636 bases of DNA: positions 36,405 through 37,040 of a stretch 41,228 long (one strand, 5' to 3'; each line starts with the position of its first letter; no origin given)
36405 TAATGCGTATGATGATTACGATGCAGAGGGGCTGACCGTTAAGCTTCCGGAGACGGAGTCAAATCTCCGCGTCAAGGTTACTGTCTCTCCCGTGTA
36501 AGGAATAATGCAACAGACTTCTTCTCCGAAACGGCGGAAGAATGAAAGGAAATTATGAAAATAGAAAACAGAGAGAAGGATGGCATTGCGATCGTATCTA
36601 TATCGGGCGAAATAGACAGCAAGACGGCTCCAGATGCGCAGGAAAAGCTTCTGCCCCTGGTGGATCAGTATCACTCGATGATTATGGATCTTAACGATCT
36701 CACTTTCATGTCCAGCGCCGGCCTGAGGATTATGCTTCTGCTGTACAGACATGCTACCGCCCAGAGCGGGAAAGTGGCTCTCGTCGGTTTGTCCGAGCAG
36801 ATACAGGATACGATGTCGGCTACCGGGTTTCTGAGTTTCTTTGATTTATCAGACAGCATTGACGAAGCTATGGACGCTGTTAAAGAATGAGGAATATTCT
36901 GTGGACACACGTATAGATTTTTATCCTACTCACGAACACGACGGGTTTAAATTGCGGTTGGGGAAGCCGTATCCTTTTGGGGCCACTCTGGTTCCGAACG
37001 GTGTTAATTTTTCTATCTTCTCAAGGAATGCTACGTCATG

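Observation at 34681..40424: Partner-switching pair (STAS + RsbW-like kinase) physically flanking glgX inside a glycan-metabolism operon, with no sigma factor in the window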

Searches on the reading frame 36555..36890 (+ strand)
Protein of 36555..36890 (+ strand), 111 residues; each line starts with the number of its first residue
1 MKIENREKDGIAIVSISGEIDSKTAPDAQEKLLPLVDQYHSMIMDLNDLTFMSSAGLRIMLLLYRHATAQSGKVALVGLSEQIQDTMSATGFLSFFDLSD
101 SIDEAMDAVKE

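Call 3: search_protein_families(library=pfam, proteins=[window:36555-36890:+], max_evalue=0.01)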
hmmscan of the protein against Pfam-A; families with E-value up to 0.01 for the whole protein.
window:36555-36890:+ (111 aa): 2 families
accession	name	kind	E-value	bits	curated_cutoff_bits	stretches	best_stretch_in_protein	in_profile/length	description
PF01740.26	STAS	-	2.8e-22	78.9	22.6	1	3-105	2-106/106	STAS domain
PF13466.11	STAS_2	-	2.9e-12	47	29.2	1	14-91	1-78/80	STAS domain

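Call 52: search_solved_structures(query=window:36555-36890:+, max_evalue=0.01, show_alignments=2)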
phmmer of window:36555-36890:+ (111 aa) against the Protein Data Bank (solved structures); distinct sequences matched with E-value up to 0.01: 21.
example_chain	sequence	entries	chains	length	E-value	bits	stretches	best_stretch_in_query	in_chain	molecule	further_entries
4hyl_A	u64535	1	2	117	1.8e-26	95.5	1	6-106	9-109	Stage II sporulation protein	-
3ugm_A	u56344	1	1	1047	1.5e-15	60.5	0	13-46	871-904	TAL effector AvrBs3/PthA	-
6m36_B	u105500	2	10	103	5e-11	46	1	7-99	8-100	Anti-sigma-B factor antagonist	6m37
4qtp_A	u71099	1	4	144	1.9e-10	44.2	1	7-110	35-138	Anti-sigma factor antagonist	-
9ld1_A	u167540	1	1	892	5e-09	39.6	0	13-60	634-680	inactivate TOD4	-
9lcz_A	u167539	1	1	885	7.9e-09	39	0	13-45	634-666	Inactivate TOD6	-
9lcx_A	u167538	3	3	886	8e-09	39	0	13-45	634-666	Inactivate TOD6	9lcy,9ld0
1sbo_A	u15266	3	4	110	1.4e-08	38.1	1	2-105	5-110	Putative anti-sigma factor antagonist TM1442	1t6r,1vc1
2ypf_A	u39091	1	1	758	2.5e-08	37.4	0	13-42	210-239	AVRBS3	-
1th8_B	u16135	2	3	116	1.3e-07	35.1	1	5-96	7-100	Anti-sigma F factor antagonist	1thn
1auz_A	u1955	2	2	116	2.8e-07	34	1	4-103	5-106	SPOIIAA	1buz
1tid_B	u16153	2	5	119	3.8e-07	33.6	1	5-96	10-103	Anti-sigma F factor antagonist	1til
9jo8_A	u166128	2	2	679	4.3e-07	33.4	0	13-43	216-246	TALE repeat protein targeting mitochondiral ND1-L gene. | TALE repeat protein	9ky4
8ih8_A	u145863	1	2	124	4e-06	30.3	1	7-109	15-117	Anti-sigma-F factor antagonist RsfB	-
4gg4_A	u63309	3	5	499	5.8e-05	26.6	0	13-43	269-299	Hax3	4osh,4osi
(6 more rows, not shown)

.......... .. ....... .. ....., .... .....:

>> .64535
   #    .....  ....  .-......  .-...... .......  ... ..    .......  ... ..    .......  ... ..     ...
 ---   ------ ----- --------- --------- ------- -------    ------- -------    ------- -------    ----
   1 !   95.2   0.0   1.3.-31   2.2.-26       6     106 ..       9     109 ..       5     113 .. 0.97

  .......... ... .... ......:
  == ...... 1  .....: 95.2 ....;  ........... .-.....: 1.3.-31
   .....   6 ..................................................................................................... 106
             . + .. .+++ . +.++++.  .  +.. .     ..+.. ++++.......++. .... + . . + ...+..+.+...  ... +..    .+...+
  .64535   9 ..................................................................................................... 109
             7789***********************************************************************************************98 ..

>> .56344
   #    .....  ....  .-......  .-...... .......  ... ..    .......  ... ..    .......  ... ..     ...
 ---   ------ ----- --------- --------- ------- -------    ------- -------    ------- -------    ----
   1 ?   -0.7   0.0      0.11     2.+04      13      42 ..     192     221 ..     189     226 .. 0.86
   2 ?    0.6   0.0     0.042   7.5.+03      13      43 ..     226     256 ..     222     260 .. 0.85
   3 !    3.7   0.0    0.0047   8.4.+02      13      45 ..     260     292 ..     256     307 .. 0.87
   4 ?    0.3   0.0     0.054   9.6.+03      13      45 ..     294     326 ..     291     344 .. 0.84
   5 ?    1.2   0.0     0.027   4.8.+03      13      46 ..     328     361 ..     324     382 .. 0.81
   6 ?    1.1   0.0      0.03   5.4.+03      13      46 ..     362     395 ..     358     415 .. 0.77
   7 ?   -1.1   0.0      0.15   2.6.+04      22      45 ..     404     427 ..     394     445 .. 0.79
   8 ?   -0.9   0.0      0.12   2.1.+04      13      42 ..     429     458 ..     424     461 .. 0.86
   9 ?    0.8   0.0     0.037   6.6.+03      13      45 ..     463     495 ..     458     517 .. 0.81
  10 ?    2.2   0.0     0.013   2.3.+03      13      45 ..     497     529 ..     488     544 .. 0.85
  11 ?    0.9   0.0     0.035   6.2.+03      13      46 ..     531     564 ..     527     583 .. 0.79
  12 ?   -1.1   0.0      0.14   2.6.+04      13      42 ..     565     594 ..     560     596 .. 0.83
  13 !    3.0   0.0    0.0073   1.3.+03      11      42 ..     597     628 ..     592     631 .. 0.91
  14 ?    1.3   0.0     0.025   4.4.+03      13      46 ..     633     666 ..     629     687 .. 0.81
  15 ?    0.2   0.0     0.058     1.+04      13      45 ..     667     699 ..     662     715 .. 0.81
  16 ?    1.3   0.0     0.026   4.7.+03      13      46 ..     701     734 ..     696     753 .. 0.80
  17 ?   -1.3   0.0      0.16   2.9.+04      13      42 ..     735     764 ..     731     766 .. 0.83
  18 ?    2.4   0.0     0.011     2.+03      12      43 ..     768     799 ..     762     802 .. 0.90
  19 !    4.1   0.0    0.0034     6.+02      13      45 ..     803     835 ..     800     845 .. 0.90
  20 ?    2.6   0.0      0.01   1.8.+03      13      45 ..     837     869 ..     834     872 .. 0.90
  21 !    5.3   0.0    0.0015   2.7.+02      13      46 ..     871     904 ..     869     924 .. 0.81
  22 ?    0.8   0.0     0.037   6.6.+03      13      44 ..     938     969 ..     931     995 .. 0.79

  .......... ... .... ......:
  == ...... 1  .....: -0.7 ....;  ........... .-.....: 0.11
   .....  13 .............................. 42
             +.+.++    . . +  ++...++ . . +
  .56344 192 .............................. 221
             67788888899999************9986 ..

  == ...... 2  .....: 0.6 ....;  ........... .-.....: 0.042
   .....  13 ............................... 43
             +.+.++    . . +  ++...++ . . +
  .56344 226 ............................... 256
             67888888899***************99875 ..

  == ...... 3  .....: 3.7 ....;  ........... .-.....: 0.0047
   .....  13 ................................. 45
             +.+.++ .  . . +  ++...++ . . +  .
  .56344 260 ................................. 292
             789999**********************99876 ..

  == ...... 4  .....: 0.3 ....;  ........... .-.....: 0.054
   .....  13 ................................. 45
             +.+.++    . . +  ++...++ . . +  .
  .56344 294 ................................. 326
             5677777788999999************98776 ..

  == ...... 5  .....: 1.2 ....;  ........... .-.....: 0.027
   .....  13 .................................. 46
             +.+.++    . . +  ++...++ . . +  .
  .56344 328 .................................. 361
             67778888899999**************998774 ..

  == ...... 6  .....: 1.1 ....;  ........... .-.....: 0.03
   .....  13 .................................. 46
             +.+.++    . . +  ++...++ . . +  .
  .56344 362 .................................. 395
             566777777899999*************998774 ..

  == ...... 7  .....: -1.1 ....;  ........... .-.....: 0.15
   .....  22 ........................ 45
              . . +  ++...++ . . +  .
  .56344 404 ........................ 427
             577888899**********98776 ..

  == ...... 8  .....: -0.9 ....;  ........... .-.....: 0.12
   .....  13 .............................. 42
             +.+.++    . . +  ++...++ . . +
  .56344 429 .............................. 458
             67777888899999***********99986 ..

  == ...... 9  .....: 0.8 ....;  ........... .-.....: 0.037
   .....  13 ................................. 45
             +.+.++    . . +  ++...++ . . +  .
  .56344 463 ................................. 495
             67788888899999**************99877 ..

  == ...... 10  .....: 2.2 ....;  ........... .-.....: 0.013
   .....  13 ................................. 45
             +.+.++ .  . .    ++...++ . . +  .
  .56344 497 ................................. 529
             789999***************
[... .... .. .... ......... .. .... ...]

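Call 60: search_protein_families(library=ncbifam, proteins=[window:36555-36890:+], max_evalue=0.001)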
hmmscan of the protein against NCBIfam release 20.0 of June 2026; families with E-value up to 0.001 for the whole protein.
window:36555-36890:+ (111 aa): 3 families
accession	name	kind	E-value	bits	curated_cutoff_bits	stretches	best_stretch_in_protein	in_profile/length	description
TIGR00377.1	ant_ant_sig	superfamily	1.9e-25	88.9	53.45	1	1-104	3-108/108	anti-sigma factor antagonist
TIGR02886.1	spore_II_AA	equivalog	7.4e-15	54.9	114.75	1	5-106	3-106/106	anti-sigma F factor antagonist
NF033618.0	mlaB_1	equivalog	0.00015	22.1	90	1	16-85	14-81/94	lipid asymmetry maintenance protein MlaB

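Call 63: search_protein_representatives(protein=window:36555-36890:+)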
Query: 111 residues. Proteins with E-value up to 0.001 (for the whole library): 11071; up to 1e-10: 488; up to 1e-30: 1. The best 150 are listed.
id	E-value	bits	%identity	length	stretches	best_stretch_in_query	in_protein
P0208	1.8e-39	150.0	39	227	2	11-109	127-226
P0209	8.9e-28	112.5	50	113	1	7-107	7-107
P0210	1.3e-27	112.1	28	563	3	2-106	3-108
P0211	1.1e-26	109.0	51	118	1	2-109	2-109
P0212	2.5e-26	107.9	49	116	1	7-109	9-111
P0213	5.3e-26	106.9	47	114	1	3-109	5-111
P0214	6.5e-26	106.6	51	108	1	1-101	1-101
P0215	2.8e-25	104.5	45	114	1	3-111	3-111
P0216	2.6e-24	101.4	46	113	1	1-109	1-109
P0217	3.2e-24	101.1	47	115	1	2-106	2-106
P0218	6.1e-24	100.3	45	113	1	3-110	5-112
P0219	7.5e-24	100.0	45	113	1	6-106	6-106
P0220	1.2e-23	99.3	46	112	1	11-108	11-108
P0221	1.3e-23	99.2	43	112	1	2-110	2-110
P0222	2.4e-23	98.3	52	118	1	10-104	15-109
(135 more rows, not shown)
